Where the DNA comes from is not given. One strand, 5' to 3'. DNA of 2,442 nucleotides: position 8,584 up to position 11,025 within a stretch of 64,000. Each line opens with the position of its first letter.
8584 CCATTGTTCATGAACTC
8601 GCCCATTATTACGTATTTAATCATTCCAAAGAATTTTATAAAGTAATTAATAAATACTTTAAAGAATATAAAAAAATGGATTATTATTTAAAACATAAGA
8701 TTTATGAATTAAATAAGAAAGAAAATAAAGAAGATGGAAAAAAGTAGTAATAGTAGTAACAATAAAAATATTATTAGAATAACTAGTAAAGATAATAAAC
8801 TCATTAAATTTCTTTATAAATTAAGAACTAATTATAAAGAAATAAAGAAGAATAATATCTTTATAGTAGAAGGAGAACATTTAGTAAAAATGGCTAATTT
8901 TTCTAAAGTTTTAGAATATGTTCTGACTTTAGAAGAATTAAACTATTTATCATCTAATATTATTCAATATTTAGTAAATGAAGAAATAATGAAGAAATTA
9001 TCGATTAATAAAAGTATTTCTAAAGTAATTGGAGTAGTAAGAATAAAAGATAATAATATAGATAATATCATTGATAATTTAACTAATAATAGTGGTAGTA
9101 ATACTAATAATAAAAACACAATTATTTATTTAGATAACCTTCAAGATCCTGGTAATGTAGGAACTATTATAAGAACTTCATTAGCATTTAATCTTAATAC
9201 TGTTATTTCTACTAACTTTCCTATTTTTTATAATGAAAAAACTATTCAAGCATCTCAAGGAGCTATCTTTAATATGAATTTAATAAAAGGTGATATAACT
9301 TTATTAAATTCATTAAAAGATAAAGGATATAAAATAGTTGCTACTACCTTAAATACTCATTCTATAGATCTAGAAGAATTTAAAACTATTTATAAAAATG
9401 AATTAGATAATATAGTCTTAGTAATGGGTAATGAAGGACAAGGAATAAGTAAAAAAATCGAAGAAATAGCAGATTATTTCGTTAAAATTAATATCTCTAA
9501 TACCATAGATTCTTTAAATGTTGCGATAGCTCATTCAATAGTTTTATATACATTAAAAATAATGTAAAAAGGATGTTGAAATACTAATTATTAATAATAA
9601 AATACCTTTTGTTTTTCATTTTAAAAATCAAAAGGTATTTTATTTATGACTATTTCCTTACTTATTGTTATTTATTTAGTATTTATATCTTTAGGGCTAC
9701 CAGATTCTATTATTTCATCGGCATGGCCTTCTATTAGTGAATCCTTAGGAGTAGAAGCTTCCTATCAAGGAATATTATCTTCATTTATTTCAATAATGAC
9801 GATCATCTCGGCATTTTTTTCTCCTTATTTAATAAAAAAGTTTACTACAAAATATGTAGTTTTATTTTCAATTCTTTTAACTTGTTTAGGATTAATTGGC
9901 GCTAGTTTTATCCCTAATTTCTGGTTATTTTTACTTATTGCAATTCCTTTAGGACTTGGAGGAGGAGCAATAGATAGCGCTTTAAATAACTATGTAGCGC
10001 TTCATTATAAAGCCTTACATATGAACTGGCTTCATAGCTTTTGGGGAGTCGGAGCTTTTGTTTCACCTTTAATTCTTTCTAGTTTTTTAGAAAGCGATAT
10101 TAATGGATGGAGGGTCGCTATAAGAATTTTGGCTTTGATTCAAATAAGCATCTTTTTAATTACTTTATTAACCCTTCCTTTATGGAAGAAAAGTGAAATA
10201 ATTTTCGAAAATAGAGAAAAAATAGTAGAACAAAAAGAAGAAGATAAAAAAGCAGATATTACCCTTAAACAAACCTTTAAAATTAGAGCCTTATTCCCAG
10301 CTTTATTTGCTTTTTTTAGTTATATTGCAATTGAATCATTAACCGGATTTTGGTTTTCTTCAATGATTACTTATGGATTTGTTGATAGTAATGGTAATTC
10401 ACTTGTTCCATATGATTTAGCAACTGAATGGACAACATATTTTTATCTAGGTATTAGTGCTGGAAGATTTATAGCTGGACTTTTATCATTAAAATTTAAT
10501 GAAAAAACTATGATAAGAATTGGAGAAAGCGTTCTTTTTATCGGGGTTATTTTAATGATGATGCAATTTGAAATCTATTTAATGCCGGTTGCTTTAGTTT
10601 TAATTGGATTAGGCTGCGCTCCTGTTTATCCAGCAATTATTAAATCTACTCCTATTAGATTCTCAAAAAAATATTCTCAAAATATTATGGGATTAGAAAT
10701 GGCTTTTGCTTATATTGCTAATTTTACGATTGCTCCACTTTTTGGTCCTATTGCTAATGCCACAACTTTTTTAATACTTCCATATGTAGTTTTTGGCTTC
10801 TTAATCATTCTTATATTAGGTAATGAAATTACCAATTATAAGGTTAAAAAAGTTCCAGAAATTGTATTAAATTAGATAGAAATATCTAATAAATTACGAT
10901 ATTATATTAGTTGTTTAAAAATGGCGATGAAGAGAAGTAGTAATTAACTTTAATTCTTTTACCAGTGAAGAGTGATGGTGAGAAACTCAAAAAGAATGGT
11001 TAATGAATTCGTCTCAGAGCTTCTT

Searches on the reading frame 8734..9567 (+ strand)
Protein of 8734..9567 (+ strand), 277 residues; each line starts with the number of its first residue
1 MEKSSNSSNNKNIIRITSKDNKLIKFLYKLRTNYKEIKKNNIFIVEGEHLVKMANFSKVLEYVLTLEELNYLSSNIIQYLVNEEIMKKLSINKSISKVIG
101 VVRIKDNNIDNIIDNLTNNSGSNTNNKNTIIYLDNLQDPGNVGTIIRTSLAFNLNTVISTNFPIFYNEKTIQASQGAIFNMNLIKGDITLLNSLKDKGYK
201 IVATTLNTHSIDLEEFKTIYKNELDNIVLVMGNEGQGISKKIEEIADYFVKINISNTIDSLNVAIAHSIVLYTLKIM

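Call 27: search_protein_families(library=pfam, proteins=[window:8734-9567:+], max_evalue=0.00001)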
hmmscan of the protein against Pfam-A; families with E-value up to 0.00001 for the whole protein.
window:8734-9567:+ (277 aa): 1 family
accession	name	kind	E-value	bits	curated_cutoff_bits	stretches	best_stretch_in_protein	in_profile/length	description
PF00588.24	SpoU_methylase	-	1.7e-32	112.9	29.7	1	129-272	2-142/142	SpoU rRNA Methylase family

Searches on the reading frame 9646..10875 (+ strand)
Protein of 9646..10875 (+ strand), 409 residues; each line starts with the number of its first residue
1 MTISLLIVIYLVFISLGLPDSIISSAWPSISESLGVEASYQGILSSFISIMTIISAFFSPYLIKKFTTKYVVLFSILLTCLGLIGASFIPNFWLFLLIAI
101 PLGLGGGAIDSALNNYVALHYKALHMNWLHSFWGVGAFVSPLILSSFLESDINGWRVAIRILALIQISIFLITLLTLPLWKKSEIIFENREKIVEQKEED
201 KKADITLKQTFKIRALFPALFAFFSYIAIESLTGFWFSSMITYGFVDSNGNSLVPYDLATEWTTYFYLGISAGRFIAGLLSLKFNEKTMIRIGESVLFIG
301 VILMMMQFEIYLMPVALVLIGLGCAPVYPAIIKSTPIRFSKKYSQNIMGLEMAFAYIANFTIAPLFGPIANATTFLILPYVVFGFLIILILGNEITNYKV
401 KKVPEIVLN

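Call 27: search_protein_families(library=pfam, proteins=[window:9646-10875:+], max_evalue=0.00001)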
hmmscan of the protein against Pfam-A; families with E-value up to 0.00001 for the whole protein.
window:9646-10875:+ (409 aa): 1 family
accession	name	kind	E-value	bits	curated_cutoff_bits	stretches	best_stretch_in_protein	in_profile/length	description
PF07690.21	MFS_1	-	5.7e-29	101.5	33.4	2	10-245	2-234/347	Major Facilitator Superfamily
